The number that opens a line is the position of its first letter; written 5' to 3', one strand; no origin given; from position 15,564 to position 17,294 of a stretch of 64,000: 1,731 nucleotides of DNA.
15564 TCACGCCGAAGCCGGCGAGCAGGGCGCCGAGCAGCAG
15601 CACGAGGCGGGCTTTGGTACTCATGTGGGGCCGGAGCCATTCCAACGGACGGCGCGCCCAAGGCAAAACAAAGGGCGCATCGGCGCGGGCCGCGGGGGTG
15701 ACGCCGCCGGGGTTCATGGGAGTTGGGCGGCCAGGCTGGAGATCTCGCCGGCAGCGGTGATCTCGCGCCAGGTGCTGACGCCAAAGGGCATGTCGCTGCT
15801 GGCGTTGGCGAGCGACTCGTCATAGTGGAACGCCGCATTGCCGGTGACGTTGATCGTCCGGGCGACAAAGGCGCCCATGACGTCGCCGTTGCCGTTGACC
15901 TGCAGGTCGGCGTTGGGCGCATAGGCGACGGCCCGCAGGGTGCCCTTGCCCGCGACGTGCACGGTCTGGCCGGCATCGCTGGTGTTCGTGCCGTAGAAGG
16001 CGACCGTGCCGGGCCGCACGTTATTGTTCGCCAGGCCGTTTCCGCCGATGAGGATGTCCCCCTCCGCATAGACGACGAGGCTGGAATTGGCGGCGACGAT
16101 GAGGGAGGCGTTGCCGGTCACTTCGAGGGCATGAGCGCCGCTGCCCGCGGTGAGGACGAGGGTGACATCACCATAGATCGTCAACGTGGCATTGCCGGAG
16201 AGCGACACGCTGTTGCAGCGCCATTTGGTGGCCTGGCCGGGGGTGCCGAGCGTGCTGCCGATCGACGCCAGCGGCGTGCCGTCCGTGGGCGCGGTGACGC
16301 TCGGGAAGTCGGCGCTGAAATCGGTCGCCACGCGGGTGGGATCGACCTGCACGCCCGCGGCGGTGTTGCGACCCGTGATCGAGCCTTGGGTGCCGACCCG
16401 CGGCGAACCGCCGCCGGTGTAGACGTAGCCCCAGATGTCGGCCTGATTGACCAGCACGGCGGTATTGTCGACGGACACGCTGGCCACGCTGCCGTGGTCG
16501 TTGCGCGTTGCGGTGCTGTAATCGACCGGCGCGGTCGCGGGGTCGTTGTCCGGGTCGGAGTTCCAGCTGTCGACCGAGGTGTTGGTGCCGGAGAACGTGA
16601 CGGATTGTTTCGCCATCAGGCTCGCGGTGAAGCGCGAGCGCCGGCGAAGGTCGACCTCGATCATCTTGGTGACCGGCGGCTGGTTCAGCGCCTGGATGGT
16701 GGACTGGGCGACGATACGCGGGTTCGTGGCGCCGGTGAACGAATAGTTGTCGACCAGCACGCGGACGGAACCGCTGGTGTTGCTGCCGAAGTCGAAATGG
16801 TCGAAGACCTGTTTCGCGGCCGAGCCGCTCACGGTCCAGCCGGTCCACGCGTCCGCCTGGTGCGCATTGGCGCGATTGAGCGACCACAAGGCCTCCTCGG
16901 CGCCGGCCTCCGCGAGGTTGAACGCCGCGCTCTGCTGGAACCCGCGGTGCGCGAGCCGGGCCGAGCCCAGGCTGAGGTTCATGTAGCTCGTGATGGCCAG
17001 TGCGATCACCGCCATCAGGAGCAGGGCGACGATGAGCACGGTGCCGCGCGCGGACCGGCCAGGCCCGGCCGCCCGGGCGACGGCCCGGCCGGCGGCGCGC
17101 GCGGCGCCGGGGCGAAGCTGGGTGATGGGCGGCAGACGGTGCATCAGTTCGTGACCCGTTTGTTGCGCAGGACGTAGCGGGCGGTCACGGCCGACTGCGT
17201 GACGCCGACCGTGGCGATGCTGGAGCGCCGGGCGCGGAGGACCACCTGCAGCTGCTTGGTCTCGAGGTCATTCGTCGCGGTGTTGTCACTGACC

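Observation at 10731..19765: Two tandem sensor-kinase plus GspI/J/K-like pseudopilin cassettes with no pilus or secretion machinery nearby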

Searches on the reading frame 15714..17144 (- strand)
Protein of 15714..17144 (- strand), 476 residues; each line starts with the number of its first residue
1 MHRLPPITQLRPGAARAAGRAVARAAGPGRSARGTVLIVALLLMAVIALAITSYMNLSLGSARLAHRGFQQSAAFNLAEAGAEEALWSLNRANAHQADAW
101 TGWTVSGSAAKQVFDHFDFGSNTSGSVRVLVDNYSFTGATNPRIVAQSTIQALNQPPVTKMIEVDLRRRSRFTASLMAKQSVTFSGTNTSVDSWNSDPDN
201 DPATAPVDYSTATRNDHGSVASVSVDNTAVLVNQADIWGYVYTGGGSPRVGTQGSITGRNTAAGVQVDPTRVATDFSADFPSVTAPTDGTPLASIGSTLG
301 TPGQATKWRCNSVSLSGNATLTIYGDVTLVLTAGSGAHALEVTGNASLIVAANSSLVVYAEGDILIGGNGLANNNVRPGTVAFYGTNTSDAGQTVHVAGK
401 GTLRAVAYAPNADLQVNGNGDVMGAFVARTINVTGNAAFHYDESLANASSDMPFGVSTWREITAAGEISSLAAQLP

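Call 3: search_protein_families(library=ncbifam, proteins=[window:15714-17144:-], max_evalue=0.01)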
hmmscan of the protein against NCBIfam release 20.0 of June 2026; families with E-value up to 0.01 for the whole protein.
window:15714-17144:- (476 aa): 1 family
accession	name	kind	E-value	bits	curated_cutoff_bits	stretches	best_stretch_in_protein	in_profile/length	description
NF051896.1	tapirin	equivalog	0.00022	19.7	600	1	31-94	16-79/660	cellulose-binding protein tapirin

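Call 4: search_protein_families(library=pfam, proteins=[window:15714-17144:-], max_evalue=0.01)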
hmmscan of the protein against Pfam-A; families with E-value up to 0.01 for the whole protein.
window:15714-17144:- (476 aa): 2 families
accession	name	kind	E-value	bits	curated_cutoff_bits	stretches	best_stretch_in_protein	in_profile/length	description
PF23981.1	DUF7305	-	2.5e-18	67.1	27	1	314-447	58-184/185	Domain of unknown function (DUF7305)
PF14341.11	PilX_N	-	0.00041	20.7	25.5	1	33-82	1-50/51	PilX N-terminal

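Call 10: find_encoding_contigs(protein=window:15714-17144:-, flank=10000, max_places=6)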
Protein window:15714-17144:- (476 aa): 1 contig read that carries it; 1 place shown.
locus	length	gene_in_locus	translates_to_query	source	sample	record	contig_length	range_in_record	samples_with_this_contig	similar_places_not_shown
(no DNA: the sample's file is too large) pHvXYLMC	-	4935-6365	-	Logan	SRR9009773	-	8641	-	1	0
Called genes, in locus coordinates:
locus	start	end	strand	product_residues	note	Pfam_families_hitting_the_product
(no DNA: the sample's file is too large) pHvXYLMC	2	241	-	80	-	?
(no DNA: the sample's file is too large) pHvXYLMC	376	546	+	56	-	-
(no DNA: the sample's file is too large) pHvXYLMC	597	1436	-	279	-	PF01545:Cation_efflux, PF16916:ZT_dimer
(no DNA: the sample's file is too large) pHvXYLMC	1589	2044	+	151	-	PF19571:ACT_8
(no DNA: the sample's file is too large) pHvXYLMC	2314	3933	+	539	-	PF05228:CHASE4, PF07730:HisKA_3, PF13581:HATPase_c_2 (weak), PF02518:HATPase_c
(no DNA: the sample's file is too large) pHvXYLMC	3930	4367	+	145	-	-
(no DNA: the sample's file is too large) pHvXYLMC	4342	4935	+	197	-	-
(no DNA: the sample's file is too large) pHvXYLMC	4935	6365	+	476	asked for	PF23981:DUF7305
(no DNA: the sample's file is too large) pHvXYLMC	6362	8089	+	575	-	PF05228:CHASE4, PF07730:HisKA_3, PF13581:HATPase_c_2 (faint), PF02518:HATPase_c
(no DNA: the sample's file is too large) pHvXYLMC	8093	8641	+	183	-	?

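Call 11: find_homologous_proteins(query=window:15714-17144:-, max_evalue=0.001)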
Query window:15714-17144:- (476 aa): 940 proteins with E <= 0.001 among 8000 candidates; the best 120 are listed.
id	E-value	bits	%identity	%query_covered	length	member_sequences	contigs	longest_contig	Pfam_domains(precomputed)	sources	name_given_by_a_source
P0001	5.1e-272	921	88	100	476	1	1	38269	PF23981.2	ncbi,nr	ncbi:MAG TPA: hypothetical protein VHD61_01740 [Lacunisphaera sp.]|nr:hypothetical protein [Lacunisp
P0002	7.3e-265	897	88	100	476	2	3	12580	PF23981.2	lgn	-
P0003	6.2e-231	785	79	94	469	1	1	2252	PF23981.2,PF14341.12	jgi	jgi:Tfp pilus assembly protein PilX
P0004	7.5e-230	782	79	93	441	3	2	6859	PF23981.2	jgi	jgi:hypothetical protein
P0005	2.8e-204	697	71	93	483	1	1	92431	PF23981.2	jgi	jgi:Tfp pilus assembly protein PilX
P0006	1.6e-197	675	68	94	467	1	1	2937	PF23981.2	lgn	-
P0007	5.8e-194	663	67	94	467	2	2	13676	PF23981.2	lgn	-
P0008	1.3e-193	662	68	91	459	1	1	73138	PF23981.2,PF20597.5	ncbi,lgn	-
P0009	2.8e-193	661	67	94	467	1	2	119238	PF23981.2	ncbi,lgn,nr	ncbi:MAG: hypothetical protein HYV95_17725 [Opitutae bacterium]|nr:hypothetical protein [Opitutae ba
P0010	1.9e-192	658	66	93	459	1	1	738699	PF23981.2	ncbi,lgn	-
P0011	5.5e-192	657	67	91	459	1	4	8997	PF23981.2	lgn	-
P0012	2.4e-191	655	67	94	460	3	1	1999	PF23981.2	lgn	-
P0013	2.7e-187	641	65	95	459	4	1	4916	PF23981.2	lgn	-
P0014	5.3e-187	640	67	92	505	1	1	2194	PF23981.2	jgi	-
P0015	1.6e-185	635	64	96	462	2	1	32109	PF23981.2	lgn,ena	-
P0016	1.7e-185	635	65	95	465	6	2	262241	PF23981.2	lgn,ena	-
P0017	3.8e-185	634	64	95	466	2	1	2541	PF23981.2,PF20597.5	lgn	-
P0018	1.5e-184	632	66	92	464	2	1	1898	PF23981.2,PF20597.5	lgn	-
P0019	9.3e-180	616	64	94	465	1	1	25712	PF23981.2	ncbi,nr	ncbi:MAG: hypothetical protein C0518_12065 [Opitutus sp.]|nr:hypothetical protein [Opitutus sp.]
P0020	7.3e-179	614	64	93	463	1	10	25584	PF23981.2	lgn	-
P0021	8.0e-179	613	64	93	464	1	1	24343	PF23981.2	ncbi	-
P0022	1.1e-177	610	65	92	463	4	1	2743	PF23981.2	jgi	-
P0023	6.4e-177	607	64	90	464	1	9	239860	PF23981.2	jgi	jgi:hypothetical protein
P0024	1.2e-176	606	66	91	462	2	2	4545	PF23981.2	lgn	-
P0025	9.1e-176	603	64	93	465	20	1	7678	PF23981.2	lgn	-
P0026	9.8e-175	600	63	93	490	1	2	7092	PF23981.2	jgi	jgi:Tfp pilus assembly protein PilX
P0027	1.1e-174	600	64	91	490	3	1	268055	PF23981.2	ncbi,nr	ncbi:MAG: hypothetical protein HYV96_19165 [Opitutae bacterium]|nr:hypothetical protein [Opitutae ba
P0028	1.4e-174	599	62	96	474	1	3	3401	PF23981.2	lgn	-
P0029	3.2e-173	595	64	90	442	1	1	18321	PF23981.2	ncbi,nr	ncbi:MAG: hypothetical protein C0502_04155 [Opitutus sp.]|nr:hypothetical protein [Opitutus sp.]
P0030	1.1e-172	593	63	93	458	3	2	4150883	PF23981.2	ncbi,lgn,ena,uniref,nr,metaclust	ncbi:hypothetical protein [Opitutus sp. GAS368]|uniref:pilus assembly PilX family protein n=1 Tax=Op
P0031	7.3e-172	590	60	99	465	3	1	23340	PF23981.2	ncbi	-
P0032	2.1e-171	589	63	91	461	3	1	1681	PF23981.2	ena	-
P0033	3.4e-171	588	64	90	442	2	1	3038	PF23981.2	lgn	-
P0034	2.3e-170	586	63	95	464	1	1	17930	PF23981.2,PF20597.5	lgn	-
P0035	7.8e-169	580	61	92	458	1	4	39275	PF23981.2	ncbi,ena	ncbi:MAG TPA: hypothetical protein VF388_03980 [Lacunisphaera sp.]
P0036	1.0e-168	580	58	100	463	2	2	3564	PF23981.2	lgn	-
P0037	1.3e-168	580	62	93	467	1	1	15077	PF23981.2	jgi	jgi:Tfp pilus assembly protein PilX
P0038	1.6e-168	579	61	91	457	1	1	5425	PF23981.2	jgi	jgi:hypothetical protein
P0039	2.1e-168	579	62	91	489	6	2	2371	PF23981.2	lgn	-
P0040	2.5e-168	579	63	90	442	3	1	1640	PF23981.2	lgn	-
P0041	3.2e-168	578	61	92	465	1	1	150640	PF23981.2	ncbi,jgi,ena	-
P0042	3.3e-168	578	61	92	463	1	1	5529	PF23981.2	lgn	-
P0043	1.2e-167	577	61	92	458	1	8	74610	PF23981.2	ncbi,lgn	-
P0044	9.2e-167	574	62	91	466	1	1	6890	PF23981.2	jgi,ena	-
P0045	1.0e-166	573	60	93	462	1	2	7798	PF23981.2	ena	-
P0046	1.6e-166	573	59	94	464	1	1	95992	PF23981.2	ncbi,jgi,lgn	ncbi:MAG: hypothetical protein WC661_09660 [Opitutaceae bacterium]|jgi:hypothetical protein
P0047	2.5e-166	572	57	100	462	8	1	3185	PF23981.2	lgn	-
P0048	2.7e-166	572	59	93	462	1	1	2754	PF23981.2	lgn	-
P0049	6.5e-166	571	60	93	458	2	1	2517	PF23981.2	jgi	jgi:Tfp pilus assembly protein PilX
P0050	9.7e-166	570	60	93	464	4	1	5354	PF23981.2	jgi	-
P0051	1.1e-165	570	61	92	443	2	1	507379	PF23981.2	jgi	-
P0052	1.4e-165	570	61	87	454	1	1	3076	PF23981.2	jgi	jgi:hypothetical protein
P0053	5.0e-165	568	62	92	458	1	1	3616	PF23981.2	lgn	-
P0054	5.7e-165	568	60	92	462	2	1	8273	PF23981.2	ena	-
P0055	1.7e-164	566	60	92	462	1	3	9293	PF23981.2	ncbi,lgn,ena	-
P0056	2.5e-164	566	59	93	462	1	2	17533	PF23981.2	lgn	-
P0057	3.1e-164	565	56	97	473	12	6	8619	PF23981.2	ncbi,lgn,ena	-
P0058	6.5e-164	564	60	92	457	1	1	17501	PF23981.2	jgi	jgi:Tfp pilus assembly protein PilX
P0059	7.5e-164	564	60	91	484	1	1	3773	PF23981.2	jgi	jgi:Tfp pilus assembly protein PilX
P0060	8.7e-164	564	60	92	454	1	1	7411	PF23981.2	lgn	-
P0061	9.5e-164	564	60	91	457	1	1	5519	PF23981.2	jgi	jgi:hypothetical protein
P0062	1.8e-163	563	58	92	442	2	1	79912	PF23981.2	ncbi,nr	ncbi:MAG TPA: hypothetical protein VEB66_16680 [Opitutaceae bacterium]|nr:hypothetical protein [Opit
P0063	2.3e-163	562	59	98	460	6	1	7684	PF23981.2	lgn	-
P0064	3.4e-163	562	58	97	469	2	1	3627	PF23981.2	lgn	-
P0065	5.2e-163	561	59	92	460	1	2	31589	PF23981.2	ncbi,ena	-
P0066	6.2e-163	561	59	92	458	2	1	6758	PF23981.2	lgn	-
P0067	6.5e-163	561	58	96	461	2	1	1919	PF23981.2,PF14341.12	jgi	jgi:hypothetical protein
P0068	7.9e-163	561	60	91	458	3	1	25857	PF23981.2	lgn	-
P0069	1.1e-162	560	59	91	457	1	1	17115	PF23981.2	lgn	-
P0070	1.2e-162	560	59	94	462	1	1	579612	PF23981.2,PF20597.5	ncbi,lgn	-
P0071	2.2e-162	559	59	86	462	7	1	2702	PF23981.2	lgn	-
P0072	2.3e-162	559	58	93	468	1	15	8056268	PF23981.2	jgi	jgi:hypothetical protein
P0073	2.5e-162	559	59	92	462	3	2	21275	PF23981.2,PF20597.5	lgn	-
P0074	2.5e-162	559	61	91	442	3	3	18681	PF23981.2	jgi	jgi:hypothetical protein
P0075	3.5e-162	559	59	92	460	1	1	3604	PF23981.2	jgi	jgi:hypothetical protein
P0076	4.5e-162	558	58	94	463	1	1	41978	PF23981.2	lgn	-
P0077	6.2e-162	558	59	92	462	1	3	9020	PF23981.2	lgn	-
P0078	6.4e-162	558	58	92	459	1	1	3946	PF23981.2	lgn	-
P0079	8.0e-162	557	60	93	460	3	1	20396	PF23981.2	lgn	-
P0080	1.1e-161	557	58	93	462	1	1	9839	PF23981.2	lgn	-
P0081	1.1e-161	557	59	91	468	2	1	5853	PF23981.2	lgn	-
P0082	1.1e-161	557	58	91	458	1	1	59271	PF23981.2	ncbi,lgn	-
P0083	1.1e-161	557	60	92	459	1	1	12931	PF23981.2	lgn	-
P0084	1.6e-161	556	59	91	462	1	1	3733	PF23981.2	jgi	jgi:Tfp pilus assembly protein PilX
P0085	2.0e-161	556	59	91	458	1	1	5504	PF23981.2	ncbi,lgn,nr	ncbi:MAG: hypothetical protein PSV13_00945 [Lacunisphaera sp.]|nr:hypothetical protein [Lacunisphaer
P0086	2.0e-161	556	58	92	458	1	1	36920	PF23981.2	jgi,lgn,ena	-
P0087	2.2e-161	556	59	92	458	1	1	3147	PF23981.2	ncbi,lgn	-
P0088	3.6e-161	555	58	97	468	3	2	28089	PF23981.2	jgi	-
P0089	3.8e-161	555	60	91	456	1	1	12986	PF23981.2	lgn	-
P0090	5.9e-161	555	57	92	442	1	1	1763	PF23981.2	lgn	-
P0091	6.2e-161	554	58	91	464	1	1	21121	PF23981.2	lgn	-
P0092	7.7e-161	554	58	92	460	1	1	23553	PF23981.2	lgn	-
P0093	1.2e-160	553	58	92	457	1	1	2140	PF23981.2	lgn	-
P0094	1.3e-160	553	59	92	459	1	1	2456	PF23981.2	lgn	-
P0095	1.6e-160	553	60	90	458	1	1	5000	PF23981.2,PF20597.5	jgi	jgi:Tfp pilus assembly protein PilX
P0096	1.7e-160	553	58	92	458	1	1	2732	PF23981.2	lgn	-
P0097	1.8e-160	553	58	85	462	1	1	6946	PF23981.2,PF20597.5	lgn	-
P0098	2.2e-160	553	59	92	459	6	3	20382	PF23981.2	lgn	-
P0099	2.6e-160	552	55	98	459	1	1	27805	PF23981.2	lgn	-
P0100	3.4e-160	552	57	93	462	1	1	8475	PF23981.2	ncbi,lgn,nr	ncbi:MAG: hypothetical protein HYV75_06760 [Opitutae bacterium]|nr:hypothetical protein [Opitutae ba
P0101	4.2e-160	552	59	87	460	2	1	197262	PF23981.2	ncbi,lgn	ncbi:MAG: DUF7305 domain-containing protein [Verrucomicrobiota bacterium]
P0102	5.4e-160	551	58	93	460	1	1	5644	PF23981.2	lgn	-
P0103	6.0e-160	551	59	92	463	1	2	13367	PF23981.2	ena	-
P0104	6.5e-160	551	59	88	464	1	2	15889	PF23981.2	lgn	-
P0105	9.8e-160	550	59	88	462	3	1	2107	PF23981.2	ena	-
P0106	1.2e-159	550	57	97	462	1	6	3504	PF23981.2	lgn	-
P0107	1.2e-159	550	59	90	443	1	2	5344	PF23981.2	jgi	jgi:hypothetical protein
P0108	1.5e-159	550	60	91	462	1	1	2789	PF23981.2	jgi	jgi:hypothetical protein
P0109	1.6e-159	550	59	91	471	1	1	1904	PF23981.2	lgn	-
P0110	1.7e-159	550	57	97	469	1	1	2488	PF23981.2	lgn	-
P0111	1.7e-159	550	59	91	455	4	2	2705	PF23981.2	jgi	jgi:hypothetical protein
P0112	1.8e-159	550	58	92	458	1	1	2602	PF23981.2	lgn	-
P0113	1.8e-159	550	57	94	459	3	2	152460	PF23981.2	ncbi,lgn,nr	ncbi:MAG: hypothetical protein K9N01_02325 [Cephaloticoccus sp.]|nr:hypothetical protein [Cephalotic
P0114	1.9e-159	550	58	92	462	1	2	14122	PF23981.2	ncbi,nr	ncbi:MAG: hypothetical protein KA257_07075 [Opitutaceae bacterium]|nr:hypothetical protein [Opitutac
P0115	2.6e-159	549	59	92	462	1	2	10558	PF23981.2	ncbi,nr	ncbi:MAG: hypothetical protein JWQ83_1358 [Lacunisphaera sp.]|nr:hypothetical protein [Lacunisphaera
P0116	2.7e-159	549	57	97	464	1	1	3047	PF23981.2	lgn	-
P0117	3.2e-159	549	58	92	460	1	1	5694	PF23981.2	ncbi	-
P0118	4.6e-159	548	59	91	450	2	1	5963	PF23981.2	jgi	jgi:hypothetical protein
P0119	8.7e-159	547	59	92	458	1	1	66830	PF23981.2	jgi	jgi:Tfp pilus assembly protein PilX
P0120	9.9e-159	547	58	92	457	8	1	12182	PF23981.2,PF20597.5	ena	-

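Call 14: find_related_loci(query=A1, collection=genome_contigs, flank=10000)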
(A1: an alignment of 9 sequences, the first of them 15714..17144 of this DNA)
Query A1 (476 aa) in genome_contigs; peptide patterns used: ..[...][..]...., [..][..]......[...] (x = any residue, [..] = any of these).
223 stretches matched a pattern; 184 encode a relative of the query (tblastn E <= 1e-3); the best 80 are kept; 80 distinct loci.
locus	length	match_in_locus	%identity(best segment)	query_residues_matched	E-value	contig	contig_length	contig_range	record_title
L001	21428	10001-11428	88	1-476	0e+0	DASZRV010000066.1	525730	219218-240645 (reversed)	MAG TPA_asm: Lacunisphaera sp. isolate SMAG_U6033 k141_662099, whole genome shotgun sequence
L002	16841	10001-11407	88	1-469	0e+0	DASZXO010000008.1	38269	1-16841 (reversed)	MAG TPA_asm: Lacunisphaera sp. isolate SMAG_U6185 k141_6198, whole genome shotgun sequence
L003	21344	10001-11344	67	28-475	0e+0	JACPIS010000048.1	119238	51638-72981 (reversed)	MAG: Opitutia bacterium isolate NC_groundwater_447_Ag_B-0.1um_66_19 GD18-4_B1_scaffold_2156607, whole genome shotgun seq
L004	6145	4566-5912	64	26-475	0e+0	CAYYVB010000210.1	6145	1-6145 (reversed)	MAG TPA_asm: uncultured Opitutaceae bacterium isolate binchicken_co276_45 genome assembly, contig: NODE_10763_length_614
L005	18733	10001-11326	64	16-463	0e+0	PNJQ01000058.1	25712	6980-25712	MAG: Opitutus sp. isolate WM.026 WM_1000836_25712, whole genome shotgun sequence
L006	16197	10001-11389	61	1-463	0e+0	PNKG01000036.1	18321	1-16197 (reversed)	MAG: Opitutus sp. isolate PR.011 PR_1001009_18321, whole genome shotgun sequence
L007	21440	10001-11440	62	6-472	0e+0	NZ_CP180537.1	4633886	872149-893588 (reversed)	Oleiharenicola sp. Vm1 chromosome, complete genome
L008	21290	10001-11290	64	33-463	0e+0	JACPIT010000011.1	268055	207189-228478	MAG: Opitutia bacterium isolate NC_groundwater_448_Ag_B-0.1um_66_33 GD18-4_B1_scaffold_723203, whole genome shotgun sequ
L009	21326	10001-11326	64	20-463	1e-175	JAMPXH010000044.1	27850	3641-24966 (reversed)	MAG: Candidatus Didemnitutus sp. isolate R2F_R2FSRR_metabat.26 R2F_C839, whole genome shotgun sequence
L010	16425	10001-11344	59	28-475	6e-175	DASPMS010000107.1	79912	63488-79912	MAG TPA_asm: Opitutaceae bacterium isolate SMAG_U12099 k141_208193, whole genome shotgun sequence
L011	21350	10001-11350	59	22-470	6e-175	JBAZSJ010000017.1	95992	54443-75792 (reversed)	MAG: Opitutaceae bacterium isolate SO_2017_GW1_170 NODE_1457_length_95992_cov_3.490815_OW334_2017, whole genome shotgun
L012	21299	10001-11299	62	30-463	4e-175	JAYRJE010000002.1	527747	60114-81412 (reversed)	MAG: Candidatus Didemnitutus sp. isolate SZ_szas3bin.11 NODE_17_length_527747_cov_6.8343, whole genome shotgun sequence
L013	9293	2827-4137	60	28-465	1e-172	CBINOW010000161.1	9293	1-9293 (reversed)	MAG TPA_asm: uncultured Oleiharenicola sp. isolate SRR16817057_binner13_Refined_19 genome assembly, contig: ERZ27394128.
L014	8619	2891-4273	55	5-473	3e-171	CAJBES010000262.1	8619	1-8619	MAG: uncultured Opitutaceae bacterium isolate Loc090721-8-6m_bin-0008 genome assembly, contig: bin-0008:262/341, whole g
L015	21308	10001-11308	59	31-467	3e-170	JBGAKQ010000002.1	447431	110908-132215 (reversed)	MAG: Lacunisphaera sp. isolate MAG_AAO_H125.9 AAOH125-9_opera_contig_77, whole genome shotgun sequence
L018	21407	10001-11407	58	2-467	2e-169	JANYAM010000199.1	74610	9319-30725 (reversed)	MAG: Opitutus sp. isolate GL140_5_metabat_305 GL140_5_k141_3560257, whole genome shotgun sequence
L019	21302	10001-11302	58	33-467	5e-169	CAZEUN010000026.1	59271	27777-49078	MAG TPA_asm: uncultured Oleiharenicola sp. isolate SRP193066_co1_159 genome assembly, contig: NODE_582_length_59271_cov_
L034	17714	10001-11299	58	33-465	2e-159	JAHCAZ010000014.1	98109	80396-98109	MAG: Opitutaceae bacterium isolate ACE_VER3 VER3_14, whole genome shotgun sequence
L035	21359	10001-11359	57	6-467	2e-159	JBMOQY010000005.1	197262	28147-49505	MAG: Verrucomicrobiota bacterium isolate Betzabe_MAG166 MAG166_5, whole genome shotgun sequence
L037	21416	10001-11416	54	1-467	8e-159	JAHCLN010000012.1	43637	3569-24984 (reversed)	MAG: Opitutaceae bacterium isolate TGS_VER1 VER1_12, whole genome shotgun sequence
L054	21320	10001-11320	54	28-465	3e-151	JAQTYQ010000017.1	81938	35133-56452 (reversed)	MAG: Opitutaceae bacterium isolate STC_40 NODE_638_length_81938_cov_4.984880_Sandtown_C, whole genome shotgun sequence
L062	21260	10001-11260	56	53-472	4e-145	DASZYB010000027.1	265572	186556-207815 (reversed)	MAG TPA_asm: Opitutaceae bacterium isolate SMAG_U6199 k141_918863, whole genome shotgun sequence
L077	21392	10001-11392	57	7-467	2e-159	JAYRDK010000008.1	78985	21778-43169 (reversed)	MAG: Lacunisphaera sp. isolate SH_SHASGE1bin.35 NODE_307_length_78985_cov_4.127736, whole genome shotgun sequence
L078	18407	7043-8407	49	24-475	2e-123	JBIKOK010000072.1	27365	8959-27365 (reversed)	MAG: Opitutaceae bacterium isolate ME2014-11-02_3300042937_group5_bin77 Rohwer_bin2636_scaffold_718_c1, whole genome sho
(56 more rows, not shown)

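Call 32: predict_structure(alignment_id=A2)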
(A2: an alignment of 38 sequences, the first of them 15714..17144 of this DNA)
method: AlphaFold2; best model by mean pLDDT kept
length: 476 residues; sequences in the alignment: 38
mean_pLDDT: 85.2   pTM: 0.73
mean pLDDT of the five models: 85.2, 84.9, 84.2, 84.1, 83.0
residues with pLDDT >= 90: 236; 70-90: 197; 50-70: 14; < 50: 29
segments of 3 or more residues with pLDDT < 50: 1-3, 8-31
pLDDT, mean of each block of 10 residues (from residue 1): 42 39 41 68 87 78 80 91 90 83 85 89 90 68 91 88 89 92 87 91 89 93 87 92 91 92 93 90 90 92 95 93 96 91 91 95 87 91 91 85 90 87 93 90 84 86 89 82
secondary structure, 60 per line:
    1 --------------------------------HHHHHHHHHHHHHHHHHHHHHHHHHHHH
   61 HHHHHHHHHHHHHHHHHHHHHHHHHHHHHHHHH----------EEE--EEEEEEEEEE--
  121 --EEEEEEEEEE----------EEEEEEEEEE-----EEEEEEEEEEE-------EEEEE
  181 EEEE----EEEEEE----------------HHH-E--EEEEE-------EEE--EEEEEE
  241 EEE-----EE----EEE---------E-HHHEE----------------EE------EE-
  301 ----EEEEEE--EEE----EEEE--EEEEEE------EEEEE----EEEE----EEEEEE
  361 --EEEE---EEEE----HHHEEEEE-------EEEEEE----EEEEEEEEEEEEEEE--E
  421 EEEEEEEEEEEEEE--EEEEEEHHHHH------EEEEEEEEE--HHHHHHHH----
elements in order: H33-93 E104-106 E109-118 E123-132 E143-152 E158-168 E176-184 E189-194 E218-222 E230-232 E235-243 E255-257 E305-310 E313-315 E320-323 E326-331 E338-342 E347-350 E355-360 E363-366 E370-373 E381-385 E393-398 E403-417 E420-434 E437-442 H443-447 E454-462 H465-472
